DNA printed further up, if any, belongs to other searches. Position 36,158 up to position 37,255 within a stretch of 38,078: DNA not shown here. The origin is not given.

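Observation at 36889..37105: Same-strand junction where a ~50-aa Hint fragment runs straight into a 5'-truncated epmA in the -1 frame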

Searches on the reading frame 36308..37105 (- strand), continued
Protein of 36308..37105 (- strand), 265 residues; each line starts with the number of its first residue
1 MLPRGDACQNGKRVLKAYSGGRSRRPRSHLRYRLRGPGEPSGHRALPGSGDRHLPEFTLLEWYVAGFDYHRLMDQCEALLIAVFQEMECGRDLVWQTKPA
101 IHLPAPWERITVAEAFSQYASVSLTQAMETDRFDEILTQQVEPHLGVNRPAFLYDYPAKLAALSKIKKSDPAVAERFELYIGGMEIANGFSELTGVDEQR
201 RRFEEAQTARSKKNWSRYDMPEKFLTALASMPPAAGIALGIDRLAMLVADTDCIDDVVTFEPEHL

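Call 28: search_protein_families(library=pfam, proteins=[L003:9710-10648:+], max_evalue=0.01)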
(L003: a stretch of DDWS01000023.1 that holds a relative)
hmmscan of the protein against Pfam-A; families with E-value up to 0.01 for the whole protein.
L003:9710-10648:+ (312 aa): 2 families
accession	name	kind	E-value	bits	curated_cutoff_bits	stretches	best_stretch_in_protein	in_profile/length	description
PF00152.25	tRNA-synt_2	-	1.2e-56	192.4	25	1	15-308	18-305/308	tRNA synthetases class II (D, K and N)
PF01409.25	tRNA-synt_2d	-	0.00041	20.3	19.8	1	84-200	104-201/246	tRNA synthetases class II core domain (F)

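Call 30: find_encoding_contigs(protein=P0028, flank=3000, max_places=10)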
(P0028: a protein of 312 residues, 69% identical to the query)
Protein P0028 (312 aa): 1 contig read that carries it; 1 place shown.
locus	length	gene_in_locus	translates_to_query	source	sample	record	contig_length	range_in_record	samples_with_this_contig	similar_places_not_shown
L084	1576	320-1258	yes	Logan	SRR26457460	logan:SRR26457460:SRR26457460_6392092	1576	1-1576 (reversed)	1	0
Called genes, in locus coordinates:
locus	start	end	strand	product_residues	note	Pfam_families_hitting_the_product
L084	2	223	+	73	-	?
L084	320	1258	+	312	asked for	PF00152:tRNA-synt_2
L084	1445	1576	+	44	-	?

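Call 31: find_encoding_contigs(protein=P0027, flank=3000, max_places=10)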
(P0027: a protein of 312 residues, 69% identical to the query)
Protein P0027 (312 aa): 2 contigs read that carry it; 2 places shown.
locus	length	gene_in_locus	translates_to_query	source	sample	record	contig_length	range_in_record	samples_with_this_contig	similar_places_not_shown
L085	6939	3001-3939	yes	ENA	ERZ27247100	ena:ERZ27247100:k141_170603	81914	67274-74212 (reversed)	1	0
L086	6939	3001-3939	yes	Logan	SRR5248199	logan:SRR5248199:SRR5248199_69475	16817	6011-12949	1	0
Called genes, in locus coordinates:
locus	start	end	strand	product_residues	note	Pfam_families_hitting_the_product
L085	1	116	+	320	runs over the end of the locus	PF03576:Peptidase_S58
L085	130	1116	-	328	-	PF01545:Cation_efflux, PF16916:ZT_dimer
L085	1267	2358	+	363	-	PF04055:Radical_SAM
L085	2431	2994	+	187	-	PF08207:EFP_N, PF01132:EFP, PF09285:Elong-fact-P_C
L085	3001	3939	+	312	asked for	PF00152:tRNA-synt_2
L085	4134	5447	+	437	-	PF00425:Chorismate_bind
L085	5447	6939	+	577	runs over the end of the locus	PF02776:TPP_enzyme_N, PF16582:TPP_enzyme_M_2, PF02775:TPP_enzyme_C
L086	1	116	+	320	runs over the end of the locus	PF03576:Peptidase_S58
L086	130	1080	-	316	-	PF01545:Cation_efflux, PF16916:ZT_dimer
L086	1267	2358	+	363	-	PF04055:Radical_SAM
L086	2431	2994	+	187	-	PF08207:EFP_N, PF01132:EFP, PF09285:Elong-fact-P_C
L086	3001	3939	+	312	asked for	PF00152:tRNA-synt_2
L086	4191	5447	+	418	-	PF00425:Chorismate_bind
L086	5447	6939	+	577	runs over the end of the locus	PF02776:TPP_enzyme_N, PF16582:TPP_enzyme_M_2, PF02775:TPP_enzyme_C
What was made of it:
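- Tried and rejected: They come from other samples, and I abandoned this as a fishing exercise (calls 30, 31).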
